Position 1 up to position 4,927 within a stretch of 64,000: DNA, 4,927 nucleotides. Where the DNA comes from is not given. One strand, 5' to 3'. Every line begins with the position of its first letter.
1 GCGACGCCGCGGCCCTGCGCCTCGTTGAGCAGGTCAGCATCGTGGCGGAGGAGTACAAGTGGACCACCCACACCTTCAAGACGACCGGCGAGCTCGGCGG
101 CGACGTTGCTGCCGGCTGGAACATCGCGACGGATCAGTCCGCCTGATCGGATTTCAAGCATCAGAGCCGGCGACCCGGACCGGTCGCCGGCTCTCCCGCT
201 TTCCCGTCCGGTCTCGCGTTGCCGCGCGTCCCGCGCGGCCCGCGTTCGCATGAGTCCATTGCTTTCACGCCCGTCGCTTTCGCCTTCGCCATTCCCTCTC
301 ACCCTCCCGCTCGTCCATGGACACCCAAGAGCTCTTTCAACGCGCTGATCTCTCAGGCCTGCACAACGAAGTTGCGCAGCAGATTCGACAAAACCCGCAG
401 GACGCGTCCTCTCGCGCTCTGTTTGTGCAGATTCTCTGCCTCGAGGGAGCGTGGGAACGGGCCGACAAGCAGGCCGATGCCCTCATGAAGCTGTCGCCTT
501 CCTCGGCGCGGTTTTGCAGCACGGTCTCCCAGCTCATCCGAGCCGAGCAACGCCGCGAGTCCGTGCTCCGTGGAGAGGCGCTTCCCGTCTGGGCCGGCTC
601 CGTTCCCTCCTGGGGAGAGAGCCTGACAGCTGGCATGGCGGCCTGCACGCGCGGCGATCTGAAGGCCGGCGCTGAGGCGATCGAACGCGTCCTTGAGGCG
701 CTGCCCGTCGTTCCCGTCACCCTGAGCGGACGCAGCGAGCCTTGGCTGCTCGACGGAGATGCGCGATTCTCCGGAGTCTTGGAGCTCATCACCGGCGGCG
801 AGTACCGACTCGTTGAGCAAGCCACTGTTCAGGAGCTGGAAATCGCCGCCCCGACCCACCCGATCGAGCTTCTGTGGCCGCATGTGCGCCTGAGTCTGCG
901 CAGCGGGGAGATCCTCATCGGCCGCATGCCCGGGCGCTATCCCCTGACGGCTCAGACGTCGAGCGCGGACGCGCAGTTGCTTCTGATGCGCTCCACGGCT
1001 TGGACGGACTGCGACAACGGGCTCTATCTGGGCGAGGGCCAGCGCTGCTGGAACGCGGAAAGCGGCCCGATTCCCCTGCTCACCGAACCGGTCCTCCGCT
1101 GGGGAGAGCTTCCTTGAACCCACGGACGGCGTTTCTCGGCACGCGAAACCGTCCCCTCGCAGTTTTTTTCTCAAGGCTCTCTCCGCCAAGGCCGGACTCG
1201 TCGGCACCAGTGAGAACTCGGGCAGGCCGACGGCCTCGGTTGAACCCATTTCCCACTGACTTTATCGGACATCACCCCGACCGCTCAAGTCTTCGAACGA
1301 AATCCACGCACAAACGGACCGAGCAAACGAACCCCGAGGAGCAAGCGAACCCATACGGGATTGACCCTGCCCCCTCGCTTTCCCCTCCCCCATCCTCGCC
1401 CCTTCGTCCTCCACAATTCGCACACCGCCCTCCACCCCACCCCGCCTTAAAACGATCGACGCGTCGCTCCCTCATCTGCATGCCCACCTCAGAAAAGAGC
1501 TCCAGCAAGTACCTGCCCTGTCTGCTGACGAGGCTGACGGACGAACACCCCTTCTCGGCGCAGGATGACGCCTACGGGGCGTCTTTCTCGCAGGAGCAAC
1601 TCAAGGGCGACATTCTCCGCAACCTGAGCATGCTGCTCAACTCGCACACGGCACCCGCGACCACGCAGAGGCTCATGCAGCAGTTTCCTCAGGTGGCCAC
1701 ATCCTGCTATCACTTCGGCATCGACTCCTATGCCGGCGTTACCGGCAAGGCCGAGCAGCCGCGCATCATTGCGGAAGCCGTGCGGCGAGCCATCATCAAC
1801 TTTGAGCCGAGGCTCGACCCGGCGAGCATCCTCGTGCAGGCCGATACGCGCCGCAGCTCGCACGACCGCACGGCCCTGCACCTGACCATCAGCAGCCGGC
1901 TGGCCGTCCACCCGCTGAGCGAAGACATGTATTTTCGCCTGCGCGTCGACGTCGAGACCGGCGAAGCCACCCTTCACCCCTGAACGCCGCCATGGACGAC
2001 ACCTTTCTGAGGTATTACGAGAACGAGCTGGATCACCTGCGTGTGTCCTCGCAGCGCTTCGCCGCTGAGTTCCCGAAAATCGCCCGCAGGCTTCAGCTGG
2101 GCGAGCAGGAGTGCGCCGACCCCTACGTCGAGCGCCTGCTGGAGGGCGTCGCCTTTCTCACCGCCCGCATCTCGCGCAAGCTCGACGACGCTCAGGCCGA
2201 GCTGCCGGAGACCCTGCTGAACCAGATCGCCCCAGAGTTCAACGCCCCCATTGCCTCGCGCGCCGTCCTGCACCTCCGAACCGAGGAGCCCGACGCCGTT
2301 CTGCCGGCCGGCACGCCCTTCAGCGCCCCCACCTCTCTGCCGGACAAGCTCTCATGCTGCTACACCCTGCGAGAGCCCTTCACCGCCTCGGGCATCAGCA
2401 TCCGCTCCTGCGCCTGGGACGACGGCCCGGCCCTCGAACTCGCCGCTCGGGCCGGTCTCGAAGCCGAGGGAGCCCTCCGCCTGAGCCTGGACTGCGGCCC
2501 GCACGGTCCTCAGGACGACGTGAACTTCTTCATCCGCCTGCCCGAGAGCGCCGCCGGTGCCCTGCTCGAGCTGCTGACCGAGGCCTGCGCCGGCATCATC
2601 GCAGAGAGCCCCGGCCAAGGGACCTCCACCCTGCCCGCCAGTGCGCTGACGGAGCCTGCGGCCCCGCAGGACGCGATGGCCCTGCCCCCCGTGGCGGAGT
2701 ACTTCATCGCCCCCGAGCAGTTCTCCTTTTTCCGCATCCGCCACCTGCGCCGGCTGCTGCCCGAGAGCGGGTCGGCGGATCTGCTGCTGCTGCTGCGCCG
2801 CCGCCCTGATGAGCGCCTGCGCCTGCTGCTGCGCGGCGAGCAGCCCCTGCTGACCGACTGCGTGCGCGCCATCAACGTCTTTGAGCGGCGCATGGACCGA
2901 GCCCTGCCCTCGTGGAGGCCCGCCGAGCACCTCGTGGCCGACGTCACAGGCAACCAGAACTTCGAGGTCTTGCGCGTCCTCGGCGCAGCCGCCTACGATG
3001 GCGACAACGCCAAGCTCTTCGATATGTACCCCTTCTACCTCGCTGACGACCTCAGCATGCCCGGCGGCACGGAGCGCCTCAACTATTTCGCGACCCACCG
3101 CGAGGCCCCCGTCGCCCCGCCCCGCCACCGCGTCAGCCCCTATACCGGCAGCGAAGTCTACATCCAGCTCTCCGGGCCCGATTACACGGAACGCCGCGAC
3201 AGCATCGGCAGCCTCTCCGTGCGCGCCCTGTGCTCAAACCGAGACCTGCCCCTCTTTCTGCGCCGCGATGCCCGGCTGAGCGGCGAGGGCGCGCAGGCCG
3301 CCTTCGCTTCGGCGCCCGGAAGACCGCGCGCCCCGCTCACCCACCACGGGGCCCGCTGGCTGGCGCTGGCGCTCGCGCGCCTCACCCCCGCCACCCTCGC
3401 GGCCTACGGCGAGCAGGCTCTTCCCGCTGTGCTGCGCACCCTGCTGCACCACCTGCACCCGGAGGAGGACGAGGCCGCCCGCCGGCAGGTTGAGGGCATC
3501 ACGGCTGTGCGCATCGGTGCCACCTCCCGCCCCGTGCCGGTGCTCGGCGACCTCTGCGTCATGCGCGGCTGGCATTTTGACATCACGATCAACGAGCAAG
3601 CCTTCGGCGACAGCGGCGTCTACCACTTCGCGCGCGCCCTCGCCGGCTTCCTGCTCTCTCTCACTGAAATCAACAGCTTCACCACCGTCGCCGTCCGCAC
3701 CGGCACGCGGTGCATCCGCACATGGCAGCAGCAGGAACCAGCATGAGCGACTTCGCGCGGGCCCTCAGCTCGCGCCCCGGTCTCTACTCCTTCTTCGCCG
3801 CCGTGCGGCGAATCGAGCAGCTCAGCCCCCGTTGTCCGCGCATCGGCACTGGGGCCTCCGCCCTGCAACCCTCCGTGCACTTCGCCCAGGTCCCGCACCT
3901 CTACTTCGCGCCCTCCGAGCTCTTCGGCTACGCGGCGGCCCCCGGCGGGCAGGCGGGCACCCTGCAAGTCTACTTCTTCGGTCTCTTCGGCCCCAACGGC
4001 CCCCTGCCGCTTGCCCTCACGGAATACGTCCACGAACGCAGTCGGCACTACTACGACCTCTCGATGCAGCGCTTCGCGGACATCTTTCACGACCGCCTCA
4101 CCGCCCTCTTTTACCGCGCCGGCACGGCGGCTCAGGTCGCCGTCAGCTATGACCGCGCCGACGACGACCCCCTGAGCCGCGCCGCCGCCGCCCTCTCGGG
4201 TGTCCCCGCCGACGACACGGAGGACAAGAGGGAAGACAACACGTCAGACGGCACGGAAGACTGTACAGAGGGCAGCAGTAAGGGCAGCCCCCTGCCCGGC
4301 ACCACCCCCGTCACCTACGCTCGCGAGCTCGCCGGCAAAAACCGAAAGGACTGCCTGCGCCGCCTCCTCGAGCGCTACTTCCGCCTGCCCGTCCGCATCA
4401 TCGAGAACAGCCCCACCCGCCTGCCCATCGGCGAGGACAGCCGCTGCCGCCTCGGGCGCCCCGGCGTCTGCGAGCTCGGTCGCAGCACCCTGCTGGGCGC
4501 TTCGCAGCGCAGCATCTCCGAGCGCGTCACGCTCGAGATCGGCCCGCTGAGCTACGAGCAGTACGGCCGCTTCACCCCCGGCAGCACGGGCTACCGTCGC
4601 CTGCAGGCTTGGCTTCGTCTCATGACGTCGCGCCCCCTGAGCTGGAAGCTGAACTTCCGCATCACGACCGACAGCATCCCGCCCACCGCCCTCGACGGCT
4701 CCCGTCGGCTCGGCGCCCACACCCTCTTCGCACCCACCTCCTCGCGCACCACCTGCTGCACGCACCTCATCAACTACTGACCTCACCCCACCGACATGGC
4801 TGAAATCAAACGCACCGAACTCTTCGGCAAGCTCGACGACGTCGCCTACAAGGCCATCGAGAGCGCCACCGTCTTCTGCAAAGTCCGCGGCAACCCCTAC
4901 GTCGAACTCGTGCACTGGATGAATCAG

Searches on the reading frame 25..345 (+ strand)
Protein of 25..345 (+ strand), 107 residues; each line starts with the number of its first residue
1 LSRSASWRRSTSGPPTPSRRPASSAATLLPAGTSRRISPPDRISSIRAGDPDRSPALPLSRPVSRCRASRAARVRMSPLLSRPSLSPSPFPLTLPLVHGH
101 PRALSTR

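Call 30: search_protein_families(library=pfam, proteins=[window:25-345:+], max_evalue=1)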
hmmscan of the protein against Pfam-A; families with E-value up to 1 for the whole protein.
window:25-345:+ (107 aa): 0 families

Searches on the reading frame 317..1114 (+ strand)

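Call 13: search_protein_families(library=pfam, proteins=[window:317-1114:+], max_evalue=0.001)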
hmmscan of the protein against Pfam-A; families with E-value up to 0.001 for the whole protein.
window:317-1114:+ (266 aa): 1 family
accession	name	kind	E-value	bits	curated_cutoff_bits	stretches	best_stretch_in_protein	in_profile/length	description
PF07024.18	ImpE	-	5.7e-26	91.4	25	1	142-255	5-116/122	ImpE protein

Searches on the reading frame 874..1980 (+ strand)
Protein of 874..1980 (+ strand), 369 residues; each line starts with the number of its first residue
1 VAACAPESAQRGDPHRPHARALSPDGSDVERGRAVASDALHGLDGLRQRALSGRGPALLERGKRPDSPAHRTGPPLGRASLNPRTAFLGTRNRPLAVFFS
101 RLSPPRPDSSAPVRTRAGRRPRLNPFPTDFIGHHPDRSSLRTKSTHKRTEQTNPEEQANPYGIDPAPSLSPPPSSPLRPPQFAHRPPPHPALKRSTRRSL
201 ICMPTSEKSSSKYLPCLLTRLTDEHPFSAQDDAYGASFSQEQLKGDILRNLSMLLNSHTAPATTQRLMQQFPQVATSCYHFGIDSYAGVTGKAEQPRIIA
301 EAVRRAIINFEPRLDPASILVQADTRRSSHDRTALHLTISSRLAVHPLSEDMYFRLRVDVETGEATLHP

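Call 13: search_protein_families(library=pfam, proteins=[window:874-1980:+], max_evalue=0.001)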
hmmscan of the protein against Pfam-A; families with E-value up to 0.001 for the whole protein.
window:874-1980:+ (369 aa): 1 family
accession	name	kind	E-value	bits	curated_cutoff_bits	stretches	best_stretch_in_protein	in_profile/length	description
PF04965.19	GPW_gp25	-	1.3e-13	50.9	27.2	1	242-347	2-95/96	Baseplate wedge protein gp25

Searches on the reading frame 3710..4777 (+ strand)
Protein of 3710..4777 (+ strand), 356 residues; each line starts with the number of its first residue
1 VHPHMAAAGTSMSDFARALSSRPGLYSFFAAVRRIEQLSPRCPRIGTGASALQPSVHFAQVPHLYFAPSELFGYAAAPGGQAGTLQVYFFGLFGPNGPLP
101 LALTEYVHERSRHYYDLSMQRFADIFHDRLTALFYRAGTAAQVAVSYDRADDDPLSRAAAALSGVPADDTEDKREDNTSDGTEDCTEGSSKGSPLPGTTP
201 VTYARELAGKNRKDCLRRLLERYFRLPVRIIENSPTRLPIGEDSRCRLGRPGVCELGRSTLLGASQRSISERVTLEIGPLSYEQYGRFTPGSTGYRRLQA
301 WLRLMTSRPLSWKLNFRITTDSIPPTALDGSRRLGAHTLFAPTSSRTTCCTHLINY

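Call 13: search_protein_families(library=pfam, proteins=[window:3710-4777:+], max_evalue=0.001)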
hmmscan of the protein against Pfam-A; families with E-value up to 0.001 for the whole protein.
window:3710-4777:+ (356 aa): 1 family
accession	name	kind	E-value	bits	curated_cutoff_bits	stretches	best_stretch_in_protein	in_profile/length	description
PF06996.16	T6SS_TssG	-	2.7e-70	237.5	24.6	1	24-338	3-301/304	Type VI secretion, TssG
